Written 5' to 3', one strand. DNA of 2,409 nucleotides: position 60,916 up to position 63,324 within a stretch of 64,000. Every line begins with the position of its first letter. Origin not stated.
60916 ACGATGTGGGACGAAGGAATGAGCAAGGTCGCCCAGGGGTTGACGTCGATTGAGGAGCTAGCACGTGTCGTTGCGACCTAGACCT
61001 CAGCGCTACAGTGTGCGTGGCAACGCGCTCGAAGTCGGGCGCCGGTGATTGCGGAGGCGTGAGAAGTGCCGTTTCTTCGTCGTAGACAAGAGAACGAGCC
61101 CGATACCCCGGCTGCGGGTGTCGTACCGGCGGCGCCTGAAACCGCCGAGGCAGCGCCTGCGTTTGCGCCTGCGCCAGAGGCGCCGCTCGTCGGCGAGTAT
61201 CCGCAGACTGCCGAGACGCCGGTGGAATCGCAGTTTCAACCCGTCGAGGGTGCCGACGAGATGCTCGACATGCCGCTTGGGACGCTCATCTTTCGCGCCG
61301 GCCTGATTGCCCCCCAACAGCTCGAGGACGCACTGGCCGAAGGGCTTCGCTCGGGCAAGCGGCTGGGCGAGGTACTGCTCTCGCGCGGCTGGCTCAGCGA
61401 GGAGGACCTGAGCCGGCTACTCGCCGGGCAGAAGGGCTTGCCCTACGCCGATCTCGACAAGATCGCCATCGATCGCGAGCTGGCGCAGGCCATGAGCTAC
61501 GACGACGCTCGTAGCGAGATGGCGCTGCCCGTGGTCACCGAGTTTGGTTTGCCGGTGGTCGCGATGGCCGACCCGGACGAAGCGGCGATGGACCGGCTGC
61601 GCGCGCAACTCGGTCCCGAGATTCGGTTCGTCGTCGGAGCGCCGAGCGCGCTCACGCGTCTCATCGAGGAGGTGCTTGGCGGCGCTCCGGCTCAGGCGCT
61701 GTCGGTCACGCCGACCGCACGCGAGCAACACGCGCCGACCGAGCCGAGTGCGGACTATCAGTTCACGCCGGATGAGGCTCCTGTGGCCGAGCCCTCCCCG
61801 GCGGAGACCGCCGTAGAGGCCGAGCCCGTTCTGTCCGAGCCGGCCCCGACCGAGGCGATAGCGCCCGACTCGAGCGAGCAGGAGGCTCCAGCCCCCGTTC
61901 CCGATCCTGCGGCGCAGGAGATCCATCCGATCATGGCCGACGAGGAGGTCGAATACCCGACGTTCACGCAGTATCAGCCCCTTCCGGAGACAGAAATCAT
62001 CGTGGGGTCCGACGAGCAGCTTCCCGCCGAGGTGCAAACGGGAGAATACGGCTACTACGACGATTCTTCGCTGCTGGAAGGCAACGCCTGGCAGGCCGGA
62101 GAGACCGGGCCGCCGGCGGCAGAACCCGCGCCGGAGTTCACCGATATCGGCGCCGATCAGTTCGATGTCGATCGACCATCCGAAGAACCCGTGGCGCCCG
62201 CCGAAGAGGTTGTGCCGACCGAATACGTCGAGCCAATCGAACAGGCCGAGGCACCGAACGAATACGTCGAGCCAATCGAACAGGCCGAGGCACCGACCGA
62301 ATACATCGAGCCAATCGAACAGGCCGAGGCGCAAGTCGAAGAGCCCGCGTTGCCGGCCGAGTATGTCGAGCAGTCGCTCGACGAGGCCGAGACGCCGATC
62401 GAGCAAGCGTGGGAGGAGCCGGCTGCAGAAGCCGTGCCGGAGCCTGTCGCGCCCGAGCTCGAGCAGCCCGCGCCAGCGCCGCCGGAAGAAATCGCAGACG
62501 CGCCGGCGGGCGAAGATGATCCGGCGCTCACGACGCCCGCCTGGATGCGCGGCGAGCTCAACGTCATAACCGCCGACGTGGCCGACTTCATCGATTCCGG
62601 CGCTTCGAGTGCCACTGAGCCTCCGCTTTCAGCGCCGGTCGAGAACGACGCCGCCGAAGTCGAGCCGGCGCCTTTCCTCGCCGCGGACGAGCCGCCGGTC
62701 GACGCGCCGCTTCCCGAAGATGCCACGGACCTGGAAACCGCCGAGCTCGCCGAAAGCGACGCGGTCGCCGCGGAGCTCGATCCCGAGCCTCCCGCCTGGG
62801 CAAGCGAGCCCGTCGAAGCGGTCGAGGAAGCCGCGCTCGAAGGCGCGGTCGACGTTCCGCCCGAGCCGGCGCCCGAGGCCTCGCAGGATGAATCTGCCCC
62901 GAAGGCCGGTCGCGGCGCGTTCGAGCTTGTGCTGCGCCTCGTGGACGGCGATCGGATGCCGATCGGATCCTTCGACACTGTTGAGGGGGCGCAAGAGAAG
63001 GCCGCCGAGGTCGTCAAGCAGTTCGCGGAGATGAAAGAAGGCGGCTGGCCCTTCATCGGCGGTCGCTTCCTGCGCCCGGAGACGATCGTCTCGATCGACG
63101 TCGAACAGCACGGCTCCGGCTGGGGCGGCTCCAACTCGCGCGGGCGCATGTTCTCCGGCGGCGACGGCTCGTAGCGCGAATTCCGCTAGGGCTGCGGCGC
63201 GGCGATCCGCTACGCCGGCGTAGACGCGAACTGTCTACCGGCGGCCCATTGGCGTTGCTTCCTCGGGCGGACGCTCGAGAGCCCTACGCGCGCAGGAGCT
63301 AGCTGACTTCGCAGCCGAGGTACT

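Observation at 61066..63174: Orphan MshEN-type c-di-GMP-receptor-like protein downstream of pilB, fused to an acidic disordered region of about 400 aa and a novel C-terminal domain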

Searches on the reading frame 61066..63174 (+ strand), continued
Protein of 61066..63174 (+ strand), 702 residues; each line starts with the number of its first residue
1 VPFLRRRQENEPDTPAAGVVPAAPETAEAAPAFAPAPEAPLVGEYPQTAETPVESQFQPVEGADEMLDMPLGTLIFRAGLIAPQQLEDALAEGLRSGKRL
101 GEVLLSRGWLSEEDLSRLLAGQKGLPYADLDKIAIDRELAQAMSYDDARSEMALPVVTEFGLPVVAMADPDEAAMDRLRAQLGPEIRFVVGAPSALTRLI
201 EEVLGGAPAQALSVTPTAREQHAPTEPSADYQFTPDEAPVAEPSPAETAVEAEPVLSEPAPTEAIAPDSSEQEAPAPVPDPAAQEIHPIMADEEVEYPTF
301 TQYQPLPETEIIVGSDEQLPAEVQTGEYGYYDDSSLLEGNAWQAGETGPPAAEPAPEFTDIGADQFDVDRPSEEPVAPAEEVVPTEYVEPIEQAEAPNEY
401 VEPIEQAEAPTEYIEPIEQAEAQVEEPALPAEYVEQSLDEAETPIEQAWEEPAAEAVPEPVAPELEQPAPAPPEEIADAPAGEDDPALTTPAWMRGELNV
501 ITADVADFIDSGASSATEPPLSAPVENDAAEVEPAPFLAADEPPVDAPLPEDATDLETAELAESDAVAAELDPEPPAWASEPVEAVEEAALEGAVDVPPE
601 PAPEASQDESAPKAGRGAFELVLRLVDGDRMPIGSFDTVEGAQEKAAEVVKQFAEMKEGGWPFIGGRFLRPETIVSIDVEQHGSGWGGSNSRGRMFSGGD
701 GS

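Call 64: fold_search(model_id=the predicted structure, library=pdb)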
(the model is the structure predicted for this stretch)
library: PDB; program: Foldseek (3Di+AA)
matches with E <= 10: 99; with E <= 0.001: 20
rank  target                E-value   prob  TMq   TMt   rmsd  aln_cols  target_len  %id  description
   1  5htl_B                3.0e-09  1.00  0.18  0.82   2.3       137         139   32  Structure of MshE with cdg (released 2016-10-05)
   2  8pdk_A                4.3e-09  1.00  0.18  0.80   2.5       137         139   32  X-ray structure of the Thermus thermophilus PilF-GSPIIB domain in the c-di-GMP bound state (released 2024-06-26)
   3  9gl5_A                6.1e-09  1.00  0.18  0.81   2.5       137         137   32  X-ray structure of the Thermus thermophilus Q190E mutant of the PilF-GSPIIB domain in the c-di-GMP bound state (released 2025-06-25)
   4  8pe0_A                7.4e-09  1.00  0.18  0.80   2.8       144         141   32  X-ray structure of the Thermus thermophilus K167L mutant of the PilF-GSPIIB domain in the c-di-GMP bound state (released 2024-06-26)
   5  8pfa_A                9.9e-09  1.00  0.18  0.80   2.5       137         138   32  X-ray structure of the Thermus thermophilus K167R mutant of the PilF-GSPIIB domain in the c-di-GMP bound state (released 2024-06-26)
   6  8pfa_B                1.1e-08  1.00  0.18  0.80   2.6       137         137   32  X-ray structure of the Thermus thermophilus K167R mutant of the PilF-GSPIIB domain in the c-di-GMP bound state (released 2024-06-26)
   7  9glg_B                1.6e-08  1.00  0.18  0.80   2.6       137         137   31  X-ray structure of the Thermus thermophilus Q218E mutant of the PilF-GSPIIB domain in the c-di-GMP bound state (released 2025-06-25)
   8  9glg_A                2.4e-08  1.00  0.18  0.80   2.5       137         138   31  X-ray structure of the Thermus thermophilus Q218E mutant of the PilF-GSPIIB domain in the c-di-GMP bound state (released 2025-06-25)
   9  6ejf_G                3.3e-08  1.00  0.17  0.70   3.2       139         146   32  Thermus thermophilus PilF ATPase (apoprotein form) (released 2018-08-01)
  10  8pkz_MODEL_1_A        3.7e-08  1.00  0.18  0.77   2.7       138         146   33  NMR solution structure of PilF-GSPIIB in the c-di-GMP bound state (released 2024-07-10)
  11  8pdk_B                3.9e-08  1.00  0.18  0.80   2.6       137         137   32  X-ray structure of the Thermus thermophilus PilF-GSPIIB domain in the c-di-GMP bound state (released 2024-06-26)
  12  5htl_A                5.7e-08  1.00  0.18  0.78   2.6       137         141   32  Structure of MshE with cdg (released 2016-10-05)
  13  9g1w_MODEL_1_A        7.9e-07  1.00  0.17  0.62   6.0       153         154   22  NMR solution structure of the Thermus thermophilus PilF-GSPIIA domain (released 2025-05-21)
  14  7lkm_B                2.2e-06  1.00  0.17  0.70   3.5       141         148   12  The PilB(N-terminal_P70S mutant)-PilZ complex of the Type IV pilus from Xanthomonas citri (released 2021-08-11)
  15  7lko_A                2.5e-06  1.00  0.17  0.69   3.6       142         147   13  The PilB(N-terminal)-PilZ complex of the Type IV pilus from Xanthomonas citri (2.9 A) (released 2021-08-11)
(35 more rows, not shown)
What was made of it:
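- On MshEN / T2SSE_N domain family (Pfam PF05157; NCBIfam NF053729): Foldseek's top hit is 5HTL with TM 0.82 and rmsd 2.3 A (call 64).
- Closest known: Vibrio cholerae MshE N-terminal domain. Same: Same fold (TM 0.80-0.82, 32% identity, call 64).
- Closest known: FimX-PilZ-PilB system of Xanthomonas and Pseudomonas. Same: The PilB-N/PilZ complex 7LKM is among the fold hits (call 64).
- Known non-binders rank lower: GSPII-A 0.62, X. citri PilB-N about 0.70, XpsE-N 0.57-0.70 (call 64). MshEN-fold domains that bind proteins instead of c-di-GMP appear among the structural hits (7LKM, 2D27/2D28; call 64). X's model is closer to ligand-bound binders than to non-binders (call 64).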

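Call 84: search_protein_families(library=pfam, proteins=[L003:12322-13254:-, L001:13384-15447:-], max_evalue=0.001)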
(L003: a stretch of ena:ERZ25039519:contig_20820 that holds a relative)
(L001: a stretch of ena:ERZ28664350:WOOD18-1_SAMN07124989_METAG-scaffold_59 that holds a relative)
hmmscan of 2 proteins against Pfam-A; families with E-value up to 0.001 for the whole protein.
L003:12322-13254:- (310 aa): 0 families

L001:13384-15447:- (687 aa): 1 family
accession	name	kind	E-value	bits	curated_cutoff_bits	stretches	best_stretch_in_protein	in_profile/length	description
PF13231.12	PMT_2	-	0.00032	21.4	26.1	1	81-222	17-153/160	Dolichyl-phosphate-mannose-protein mannosyltransferase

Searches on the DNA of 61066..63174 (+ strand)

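Call 74: search_rna_families(sources=[L001, L003, L005, L019, L022, L028, L032, L038, L040, L015], threshold=gathering)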
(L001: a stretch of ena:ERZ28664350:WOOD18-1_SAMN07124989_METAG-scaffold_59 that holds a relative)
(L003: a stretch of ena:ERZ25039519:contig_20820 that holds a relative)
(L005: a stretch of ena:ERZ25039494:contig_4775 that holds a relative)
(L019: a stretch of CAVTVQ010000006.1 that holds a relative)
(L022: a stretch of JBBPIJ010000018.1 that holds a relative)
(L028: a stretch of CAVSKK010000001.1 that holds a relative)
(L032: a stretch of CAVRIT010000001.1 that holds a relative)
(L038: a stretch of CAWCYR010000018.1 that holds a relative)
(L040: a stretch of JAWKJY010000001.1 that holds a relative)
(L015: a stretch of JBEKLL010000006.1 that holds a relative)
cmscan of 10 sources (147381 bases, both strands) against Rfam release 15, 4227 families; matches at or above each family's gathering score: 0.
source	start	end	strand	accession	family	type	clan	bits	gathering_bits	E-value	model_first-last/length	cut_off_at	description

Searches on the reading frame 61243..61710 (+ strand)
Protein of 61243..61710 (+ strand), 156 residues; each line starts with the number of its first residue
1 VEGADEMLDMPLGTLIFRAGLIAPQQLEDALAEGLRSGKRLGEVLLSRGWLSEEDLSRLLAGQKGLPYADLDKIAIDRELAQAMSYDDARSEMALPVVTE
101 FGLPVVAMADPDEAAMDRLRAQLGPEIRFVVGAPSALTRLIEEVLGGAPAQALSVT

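Call 13: search_solved_structures(query=window:61243-61710:+, max_evalue=0.01, show_alignments=3)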
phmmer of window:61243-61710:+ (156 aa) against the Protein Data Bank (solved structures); distinct sequences matched with E-value up to 0.01: 14.
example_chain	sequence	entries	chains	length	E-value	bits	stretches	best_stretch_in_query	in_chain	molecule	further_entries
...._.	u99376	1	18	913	3e-29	105.4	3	7-140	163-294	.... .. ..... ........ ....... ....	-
5zfr_A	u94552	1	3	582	3.2e-12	50.1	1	5-143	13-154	Type IV pilus biogenesis ATPase PilB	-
5htl_A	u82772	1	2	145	3.7e-12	49.9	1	10-127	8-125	MSHA biogenesis protein MshE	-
6olj_C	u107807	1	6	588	4.6e-12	49.6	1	9-143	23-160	Type IV pilus biogenesis ATPase PilB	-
5tsg_B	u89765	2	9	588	4.6e-12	49.6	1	9-143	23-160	Type IV pilus biogenesis ATPase PilB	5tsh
8pdk_A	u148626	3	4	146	5.9e-11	46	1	7-140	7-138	c-di-GMP binding domain of the ATPase enzyme PilF | ATP-binding motif-containing protein pilF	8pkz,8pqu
9gl5_A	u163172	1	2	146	6.2e-11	46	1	7-140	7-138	ATP-binding motif-containing protein pilF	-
8pfa_A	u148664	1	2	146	8.1e-11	45.6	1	7-140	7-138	c-di-GMP binding domain of the ATPase enzyme PilF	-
8pe0_A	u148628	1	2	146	1.2e-10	45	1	7-140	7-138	c-di-GMP binding domain of the ATPase enzyme PilF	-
6ejf_J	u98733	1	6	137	1.2e-10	45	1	9-140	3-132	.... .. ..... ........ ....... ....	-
9glg_A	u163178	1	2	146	1.7e-10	44.6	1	7-140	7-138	ATP-binding motif-containing protein pilF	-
3jc8_Ba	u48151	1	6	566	4.7e-10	43.1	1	12-143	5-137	Type IV-A pilus assembly ATPase PilB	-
6ejf_G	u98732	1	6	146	1.9e-09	41.1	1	10-143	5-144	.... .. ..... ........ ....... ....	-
9g1w_A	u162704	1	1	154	3.8e-07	33.7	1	9-111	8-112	Type IV pilus assembly ATPase PilB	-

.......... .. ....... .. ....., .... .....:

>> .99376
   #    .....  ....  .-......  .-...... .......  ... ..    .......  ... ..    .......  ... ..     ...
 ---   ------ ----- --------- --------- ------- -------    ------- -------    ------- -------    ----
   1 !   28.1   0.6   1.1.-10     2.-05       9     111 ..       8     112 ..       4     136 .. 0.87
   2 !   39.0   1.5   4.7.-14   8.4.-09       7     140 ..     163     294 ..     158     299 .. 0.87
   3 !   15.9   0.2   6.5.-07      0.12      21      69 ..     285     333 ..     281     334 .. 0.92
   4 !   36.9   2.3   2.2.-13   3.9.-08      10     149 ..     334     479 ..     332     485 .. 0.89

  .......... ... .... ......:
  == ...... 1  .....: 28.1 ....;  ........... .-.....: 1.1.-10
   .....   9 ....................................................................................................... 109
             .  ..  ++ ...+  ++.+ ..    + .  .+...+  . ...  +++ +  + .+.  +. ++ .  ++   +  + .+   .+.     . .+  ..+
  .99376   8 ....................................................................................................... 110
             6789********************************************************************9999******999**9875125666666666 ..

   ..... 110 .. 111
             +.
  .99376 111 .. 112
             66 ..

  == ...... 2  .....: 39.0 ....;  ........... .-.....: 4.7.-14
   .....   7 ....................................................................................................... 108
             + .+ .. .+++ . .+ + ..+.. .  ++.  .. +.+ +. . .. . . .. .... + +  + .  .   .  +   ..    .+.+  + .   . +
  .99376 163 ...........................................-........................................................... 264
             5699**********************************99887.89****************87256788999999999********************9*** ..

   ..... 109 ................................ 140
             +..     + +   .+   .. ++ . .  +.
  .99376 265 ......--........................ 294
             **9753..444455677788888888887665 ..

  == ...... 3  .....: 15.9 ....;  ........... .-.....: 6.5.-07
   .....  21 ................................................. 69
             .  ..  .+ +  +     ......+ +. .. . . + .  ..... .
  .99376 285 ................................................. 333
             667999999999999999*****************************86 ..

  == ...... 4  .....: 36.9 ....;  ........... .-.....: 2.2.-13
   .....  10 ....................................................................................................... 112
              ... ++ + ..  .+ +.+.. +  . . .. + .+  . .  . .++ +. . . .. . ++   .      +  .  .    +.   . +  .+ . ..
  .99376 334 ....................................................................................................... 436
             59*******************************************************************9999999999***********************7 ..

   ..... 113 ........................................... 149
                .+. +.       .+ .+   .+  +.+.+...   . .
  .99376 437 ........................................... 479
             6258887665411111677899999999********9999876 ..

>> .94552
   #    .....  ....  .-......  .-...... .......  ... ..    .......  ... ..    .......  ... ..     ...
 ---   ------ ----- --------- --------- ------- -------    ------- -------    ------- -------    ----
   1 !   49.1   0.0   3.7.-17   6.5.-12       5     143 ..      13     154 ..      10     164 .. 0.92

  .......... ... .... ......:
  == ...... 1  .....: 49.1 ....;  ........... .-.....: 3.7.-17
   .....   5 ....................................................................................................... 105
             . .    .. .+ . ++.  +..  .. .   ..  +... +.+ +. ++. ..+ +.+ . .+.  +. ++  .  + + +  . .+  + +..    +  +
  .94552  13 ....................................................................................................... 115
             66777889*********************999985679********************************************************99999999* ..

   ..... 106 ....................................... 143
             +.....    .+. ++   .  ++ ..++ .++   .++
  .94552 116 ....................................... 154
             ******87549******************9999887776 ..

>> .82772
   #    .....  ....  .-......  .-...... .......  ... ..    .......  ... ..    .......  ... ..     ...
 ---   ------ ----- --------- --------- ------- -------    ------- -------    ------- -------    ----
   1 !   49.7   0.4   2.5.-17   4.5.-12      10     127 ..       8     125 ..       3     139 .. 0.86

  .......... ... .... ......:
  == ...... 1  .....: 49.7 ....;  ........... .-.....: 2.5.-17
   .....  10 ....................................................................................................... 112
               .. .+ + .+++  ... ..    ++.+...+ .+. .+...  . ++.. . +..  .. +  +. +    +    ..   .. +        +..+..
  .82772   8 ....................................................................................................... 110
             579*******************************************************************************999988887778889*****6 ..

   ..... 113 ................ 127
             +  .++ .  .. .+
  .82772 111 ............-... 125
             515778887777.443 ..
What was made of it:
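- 61435..61686 (+): MshEN C-terminal subdomain (T2SSE_N1-like, residues 124-207). D169 aligns with MshE D108 (call 13).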

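Call 14: search_protein_families(library=ncbifam, proteins=[window:61243-61710:+], max_evalue=10)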
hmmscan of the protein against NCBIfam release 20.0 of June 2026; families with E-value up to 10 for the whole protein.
window:61243-61710:+ (156 aa): 8 families
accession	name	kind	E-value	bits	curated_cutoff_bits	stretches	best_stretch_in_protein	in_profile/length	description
NF053729.1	c-di-GMP_motif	domain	7.7e-16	57.6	38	1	11-63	1-53/53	cyclic di-GMP-binding domain-containing protein, MshE-related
NF012033.0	PRK15489.1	equivalog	5.3e-13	48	537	1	12-135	493-617/703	glycosyl transferase family protein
TIGR02538.1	type_IV_pilB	equivalog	5.8e-13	48.3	675.65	1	12-150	2-141/564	type IV-A pilus assembly ATPase PilB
NF008411.1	PRK11234.1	equivalog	1.5e-12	46.7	1170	1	10-132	482-604/723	cyclic di-3',5'-guanylate-activated glycosyltransferase NfrB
TIGR03029.1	EpsG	equivalog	0.00027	20.2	313.8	1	10-84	3-77/274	chain length determinant protein tyrosine kinase EpsG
NF053534.1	T4PilAsmATPsTfpB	equivalog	0.0028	16.1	850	1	50-143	62-158/584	type IV pilus assembly ATPase TfpB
NF041705.1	RIPP_cyclo_YhhA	equivalog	0.12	12.6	36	1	136-149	5-18/33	YhhA family cyclophane-containing RiPP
NF005719.0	PRK07535.1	domain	0.21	10.6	259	1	77-112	91-126/268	methyltetrahydrofolate:corrinoid/iron-sulfur protein methyltransferase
